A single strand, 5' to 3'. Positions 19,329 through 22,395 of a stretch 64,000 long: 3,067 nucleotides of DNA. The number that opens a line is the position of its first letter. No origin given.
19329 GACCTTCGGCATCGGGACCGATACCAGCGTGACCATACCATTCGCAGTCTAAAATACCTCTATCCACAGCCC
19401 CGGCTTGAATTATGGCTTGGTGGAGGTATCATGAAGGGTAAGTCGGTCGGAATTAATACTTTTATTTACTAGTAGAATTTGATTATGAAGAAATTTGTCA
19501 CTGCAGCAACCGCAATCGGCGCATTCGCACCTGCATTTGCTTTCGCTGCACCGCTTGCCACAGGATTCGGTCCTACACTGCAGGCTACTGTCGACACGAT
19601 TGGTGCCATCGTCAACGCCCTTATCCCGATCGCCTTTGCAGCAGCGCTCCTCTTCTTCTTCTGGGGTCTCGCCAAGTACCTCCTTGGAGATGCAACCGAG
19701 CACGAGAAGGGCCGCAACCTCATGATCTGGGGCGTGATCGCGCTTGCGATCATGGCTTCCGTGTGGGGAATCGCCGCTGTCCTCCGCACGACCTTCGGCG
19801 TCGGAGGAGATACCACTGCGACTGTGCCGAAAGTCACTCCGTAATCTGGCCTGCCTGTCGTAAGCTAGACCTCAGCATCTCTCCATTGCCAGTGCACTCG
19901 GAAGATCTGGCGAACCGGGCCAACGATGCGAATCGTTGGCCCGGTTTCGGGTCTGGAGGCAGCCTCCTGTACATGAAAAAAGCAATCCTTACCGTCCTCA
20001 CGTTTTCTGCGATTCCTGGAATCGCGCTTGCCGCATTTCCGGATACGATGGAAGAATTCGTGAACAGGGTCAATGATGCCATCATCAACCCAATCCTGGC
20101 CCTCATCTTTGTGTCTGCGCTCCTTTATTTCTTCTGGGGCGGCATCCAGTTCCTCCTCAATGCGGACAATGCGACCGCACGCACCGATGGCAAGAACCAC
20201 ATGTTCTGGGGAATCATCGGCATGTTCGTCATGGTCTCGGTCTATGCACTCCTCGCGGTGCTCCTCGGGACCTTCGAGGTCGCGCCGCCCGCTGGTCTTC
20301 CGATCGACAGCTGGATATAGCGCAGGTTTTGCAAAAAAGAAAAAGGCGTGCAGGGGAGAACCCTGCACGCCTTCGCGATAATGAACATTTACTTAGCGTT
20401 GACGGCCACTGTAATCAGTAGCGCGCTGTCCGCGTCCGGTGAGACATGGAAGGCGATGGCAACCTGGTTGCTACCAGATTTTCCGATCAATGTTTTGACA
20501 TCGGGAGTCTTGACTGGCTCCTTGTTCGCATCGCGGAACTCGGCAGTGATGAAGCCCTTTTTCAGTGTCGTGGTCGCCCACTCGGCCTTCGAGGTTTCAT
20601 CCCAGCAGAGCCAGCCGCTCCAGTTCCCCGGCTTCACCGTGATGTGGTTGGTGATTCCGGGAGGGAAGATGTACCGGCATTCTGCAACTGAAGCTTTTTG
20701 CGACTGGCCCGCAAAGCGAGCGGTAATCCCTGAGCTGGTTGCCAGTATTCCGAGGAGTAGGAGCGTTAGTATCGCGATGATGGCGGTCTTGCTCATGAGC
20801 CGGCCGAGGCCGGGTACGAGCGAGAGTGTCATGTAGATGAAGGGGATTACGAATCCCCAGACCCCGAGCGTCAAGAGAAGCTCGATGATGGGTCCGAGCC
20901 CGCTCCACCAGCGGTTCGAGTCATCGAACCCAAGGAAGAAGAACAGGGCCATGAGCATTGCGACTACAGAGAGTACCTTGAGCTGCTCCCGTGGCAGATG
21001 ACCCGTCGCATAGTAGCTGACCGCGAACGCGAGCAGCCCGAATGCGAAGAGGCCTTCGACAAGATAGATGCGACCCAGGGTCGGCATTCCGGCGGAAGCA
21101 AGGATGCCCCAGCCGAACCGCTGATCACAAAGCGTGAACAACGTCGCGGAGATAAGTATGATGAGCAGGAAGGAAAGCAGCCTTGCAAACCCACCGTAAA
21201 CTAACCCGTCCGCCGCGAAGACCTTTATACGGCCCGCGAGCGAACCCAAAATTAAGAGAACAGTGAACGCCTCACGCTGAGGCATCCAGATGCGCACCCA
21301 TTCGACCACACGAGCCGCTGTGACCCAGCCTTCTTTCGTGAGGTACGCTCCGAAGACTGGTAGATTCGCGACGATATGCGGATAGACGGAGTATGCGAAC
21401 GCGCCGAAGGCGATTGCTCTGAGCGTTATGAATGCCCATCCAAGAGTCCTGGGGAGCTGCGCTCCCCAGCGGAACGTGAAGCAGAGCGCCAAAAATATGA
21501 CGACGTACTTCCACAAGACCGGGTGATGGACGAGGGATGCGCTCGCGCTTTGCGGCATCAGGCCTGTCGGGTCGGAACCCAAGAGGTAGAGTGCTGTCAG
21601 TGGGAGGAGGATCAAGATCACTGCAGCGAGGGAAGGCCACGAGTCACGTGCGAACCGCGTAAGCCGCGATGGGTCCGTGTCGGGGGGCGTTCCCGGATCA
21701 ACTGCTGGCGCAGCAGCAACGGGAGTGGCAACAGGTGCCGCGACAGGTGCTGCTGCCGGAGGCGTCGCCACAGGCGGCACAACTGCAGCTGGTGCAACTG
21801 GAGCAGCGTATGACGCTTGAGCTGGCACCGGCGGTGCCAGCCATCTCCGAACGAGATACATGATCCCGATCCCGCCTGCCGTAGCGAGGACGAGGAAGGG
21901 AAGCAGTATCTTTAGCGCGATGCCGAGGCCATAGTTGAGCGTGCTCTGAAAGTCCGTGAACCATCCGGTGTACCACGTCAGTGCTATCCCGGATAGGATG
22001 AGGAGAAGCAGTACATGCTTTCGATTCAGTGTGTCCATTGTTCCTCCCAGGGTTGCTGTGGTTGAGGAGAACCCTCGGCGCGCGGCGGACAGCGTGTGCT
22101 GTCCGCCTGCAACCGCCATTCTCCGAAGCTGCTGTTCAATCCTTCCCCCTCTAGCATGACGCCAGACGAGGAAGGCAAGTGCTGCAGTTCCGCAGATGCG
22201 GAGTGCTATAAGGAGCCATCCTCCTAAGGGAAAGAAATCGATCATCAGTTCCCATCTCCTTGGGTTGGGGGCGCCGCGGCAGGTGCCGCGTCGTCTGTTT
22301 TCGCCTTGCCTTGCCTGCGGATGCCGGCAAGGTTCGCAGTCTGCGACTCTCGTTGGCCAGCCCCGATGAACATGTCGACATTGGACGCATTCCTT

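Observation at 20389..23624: SPFH protein translationally coupled to a large polytopic membrane protein, convergent on the pilin array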

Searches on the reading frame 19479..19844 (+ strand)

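Call 10: search_protein_families(library=pfam, proteins=[window:19479-19844:+], max_evalue=0.01)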
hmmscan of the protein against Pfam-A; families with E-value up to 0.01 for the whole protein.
window:19479-19844:+ (121 aa): 1 family
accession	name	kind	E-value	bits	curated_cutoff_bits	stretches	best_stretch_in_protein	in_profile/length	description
PF18895.5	T4SS_pilin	-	1.1e-08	35.5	26.6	1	38-102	6-71/71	Type IV secretion system pilin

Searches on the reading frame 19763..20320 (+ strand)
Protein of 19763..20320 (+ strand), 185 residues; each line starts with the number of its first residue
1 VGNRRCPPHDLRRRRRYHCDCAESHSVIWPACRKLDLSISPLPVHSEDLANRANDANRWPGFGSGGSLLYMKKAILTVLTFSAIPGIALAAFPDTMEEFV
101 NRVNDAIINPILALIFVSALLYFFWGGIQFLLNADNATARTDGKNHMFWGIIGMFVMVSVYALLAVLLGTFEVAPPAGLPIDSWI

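Call 10: search_protein_families(library=pfam, proteins=[window:19763-20320:+], max_evalue=0.01)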
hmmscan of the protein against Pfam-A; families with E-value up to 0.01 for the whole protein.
window:19763-20320:+ (185 aa): 3 families
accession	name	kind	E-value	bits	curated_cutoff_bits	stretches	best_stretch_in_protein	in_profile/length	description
PF18895.5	T4SS_pilin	-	2e-08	34.6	26.6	1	105-164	10-68/71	Type IV secretion system pilin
PF13687.11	DUF4153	-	0.0011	18.6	27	1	72-167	93-187/373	Domain of unknown function (DUF4153)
PF01127.27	Sdh_cyt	-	0.003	18.1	25.8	1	75-153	32-115/122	Succinate dehydrogenase/Fumarate reductase transmembrane subunit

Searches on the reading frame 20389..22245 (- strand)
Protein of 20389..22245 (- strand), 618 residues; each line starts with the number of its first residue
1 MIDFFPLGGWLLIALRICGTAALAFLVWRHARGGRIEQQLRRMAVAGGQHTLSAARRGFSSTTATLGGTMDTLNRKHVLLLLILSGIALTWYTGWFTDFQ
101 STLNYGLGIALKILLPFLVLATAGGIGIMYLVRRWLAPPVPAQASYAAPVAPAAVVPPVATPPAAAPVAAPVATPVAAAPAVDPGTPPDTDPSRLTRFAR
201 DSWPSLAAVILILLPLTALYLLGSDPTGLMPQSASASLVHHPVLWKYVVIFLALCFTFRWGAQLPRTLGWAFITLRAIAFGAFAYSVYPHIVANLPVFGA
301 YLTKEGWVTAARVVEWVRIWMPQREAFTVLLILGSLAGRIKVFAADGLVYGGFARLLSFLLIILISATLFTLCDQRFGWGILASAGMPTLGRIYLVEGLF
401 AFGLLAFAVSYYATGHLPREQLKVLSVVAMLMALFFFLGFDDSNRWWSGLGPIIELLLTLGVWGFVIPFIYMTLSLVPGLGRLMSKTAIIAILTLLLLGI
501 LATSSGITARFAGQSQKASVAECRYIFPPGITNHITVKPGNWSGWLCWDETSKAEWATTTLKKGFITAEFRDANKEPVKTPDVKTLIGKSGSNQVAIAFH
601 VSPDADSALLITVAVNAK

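Call 6: search_protein_families(library=pfam, proteins=[window:20389-22245:-], max_evalue=1)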
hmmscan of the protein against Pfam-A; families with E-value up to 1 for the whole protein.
window:20389-22245:- (618 aa): 0 families

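Call 7: search_protein_families(library=ncbifam, proteins=[window:20389-22245:-], max_evalue=1)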
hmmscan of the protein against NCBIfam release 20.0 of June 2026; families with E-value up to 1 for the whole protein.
window:20389-22245:- (618 aa): 1 family
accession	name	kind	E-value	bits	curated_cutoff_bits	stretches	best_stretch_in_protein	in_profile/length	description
NF033761.1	gliding_GltJ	equivalog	0.25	10.3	450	1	137-188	399-466/671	adventurous gliding motility protein GltJ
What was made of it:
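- On NfeD (SPFH operon partner) for protein B: B has no Pfam or NCBIfam hit (calls 6, 7).
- No transporter family matches B (calls 6, 7).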

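Call 8: search_protein_families(library=phrogs, proteins=[window:20389-22245:-], max_evalue=1)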
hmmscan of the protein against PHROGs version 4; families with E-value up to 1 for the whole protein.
window:20389-22245:- (618 aa): 0 families

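Call 13: find_homologous_proteins(query=window:20392-22245:-)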
Query window:20392-22245:- (618 aa): 2 proteins with E <= 0.001 among 8000 candidates.
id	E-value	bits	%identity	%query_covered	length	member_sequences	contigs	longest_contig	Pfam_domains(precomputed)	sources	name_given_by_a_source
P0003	0.0e+0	1225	89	100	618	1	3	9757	-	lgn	-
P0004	0.0e+0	1212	100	89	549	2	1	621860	-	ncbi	-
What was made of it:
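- Checked: One caveat: the NCBI protein for B starts at M70 (549 aa, call 13).
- B may also start at M70, as NCBI annotates it (call 13).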

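Call 16: find_encoding_contigs(protein=P0004, flank=10000)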
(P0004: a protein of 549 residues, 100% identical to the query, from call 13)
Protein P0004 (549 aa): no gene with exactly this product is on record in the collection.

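Call 27: search_protein_families(library=padloc, proteins=[window:20392-22245:-], max_evalue=1)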
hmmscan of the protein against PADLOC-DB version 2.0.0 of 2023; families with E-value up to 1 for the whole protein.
window:20392-22245:- (618 aa): 0 families
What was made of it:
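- Tried and rejected: Pfam, NCBIfam, PHROGs and PADLOC gave nothing meaningful for A or B (calls 6-8, 27).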

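Call 67: predict_structure(alignment_id=A4)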
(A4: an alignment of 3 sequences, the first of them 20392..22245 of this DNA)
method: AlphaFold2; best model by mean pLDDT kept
length: 618 residues; sequences in the alignment: 3
mean_pLDDT: 36.5   pTM: 0.24
mean pLDDT of the five models: 36.5, 36.4, 34.6, 32.9, 32.8
residues with pLDDT >= 90: 0; 70-90: 0; 50-70: 22; < 50: 596
segments of 3 or more residues with pLDDT < 50: 1-296, 298-302, 304-314, 316-394, 396-398, 409-417, 430-432, 434-534, 536-598, 600-618
pLDDT, mean of each block of 10 residues (from residue 1): 32 39 38 36 30 29 29 34 38 31 31 34 34 31 27 29 30 28 33 33 33 36 29 30 39 40 35 43 42 47 42 45 36 30 27 38 42 32 37 48 50 47 50 45 38 40 40 38 43 44 32 28 41 43 39 24 33 41 32 41 42 38
secondary structure, 60 per line:
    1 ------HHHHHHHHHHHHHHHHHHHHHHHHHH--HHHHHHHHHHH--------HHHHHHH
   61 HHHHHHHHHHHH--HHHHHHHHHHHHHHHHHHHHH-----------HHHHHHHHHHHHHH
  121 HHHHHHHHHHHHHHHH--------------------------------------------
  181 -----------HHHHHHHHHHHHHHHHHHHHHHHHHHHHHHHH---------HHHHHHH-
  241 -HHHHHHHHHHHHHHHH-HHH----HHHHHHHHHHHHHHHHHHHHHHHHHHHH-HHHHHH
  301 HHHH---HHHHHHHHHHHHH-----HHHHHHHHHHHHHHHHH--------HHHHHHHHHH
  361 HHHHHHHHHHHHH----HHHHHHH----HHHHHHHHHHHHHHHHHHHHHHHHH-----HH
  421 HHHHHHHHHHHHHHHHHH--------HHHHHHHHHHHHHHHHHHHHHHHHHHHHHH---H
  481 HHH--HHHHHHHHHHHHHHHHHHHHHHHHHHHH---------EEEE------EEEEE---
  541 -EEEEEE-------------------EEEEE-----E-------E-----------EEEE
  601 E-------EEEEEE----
elements in order: H7-32 H35-45 H54-72 H75-95 H107-136 H192-223 H233-239 H242-257 H266-293 H295-304 H308-320 H326-342 H351-373 H378-384 H389-413 H419-438 H447-476 H480-483 H486-513 E523-526 E533-537 E542-547 E567-571 E597-601 E609-614
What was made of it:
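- On NfeD (SPFH operon partner) for protein B: The fold itself is untestable because the model has pLDDT 36.5 (call 67).
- Checked: In a low-confidence model this tail is all beta (call 67).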

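Call 98: search_protein_families(library=pfam, alignment_id=A7, max_evalue=1)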
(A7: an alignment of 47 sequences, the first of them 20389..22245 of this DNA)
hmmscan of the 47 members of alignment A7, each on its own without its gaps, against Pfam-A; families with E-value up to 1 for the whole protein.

A. member 1, window:20389-22245:- (618 aa): 0 families

B. families by the number of members that match (of 47 scanned): 125 families (the first 25 are shown)
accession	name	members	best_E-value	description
PF13273.12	DUF4064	3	0.0047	Protein of unknown function (DUF4064)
PF13567.11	DUF4131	3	0.057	Domain of unknown function (DUF4131)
PF07690.21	MFS_1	2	0.00046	Major Facilitator Superfamily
PF20176.3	DUF6541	2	0.0011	Family of unknown function (DUF6541)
PF03773.19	ArsP_1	2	0.0028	Predicted permease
PF01102.23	Glycophorin_A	2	0.0094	Glycophorin A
PF01292.26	Ni_hydr_CYTB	2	0.028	Prokaryotic cytochrome b561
PF12279.13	DUF3619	2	0.028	Protein of unknown function (DUF3619)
PF07332.16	Phage_holin_3_6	2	0.087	Putative Actinobacterial Holin-X, holin superfamily III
PF19762.4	DUF6249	2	0.23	Domain of unknown function (DUF6249)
PF18896.5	SLT_3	1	9.6e-06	Lysozyme like domain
PF14897.12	EpsG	1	6.1e-05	EpsG family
PF15145.11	DUF4577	1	0.00013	Domain of unknown function (DUF4577)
PF07264.17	EI24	1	0.00058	Sulfate transporter CysZ/Etoposide-induced protein 2.4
PF12794.12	MscS_TM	1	0.00063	Mechanosensitive ion channel inner membrane domain 1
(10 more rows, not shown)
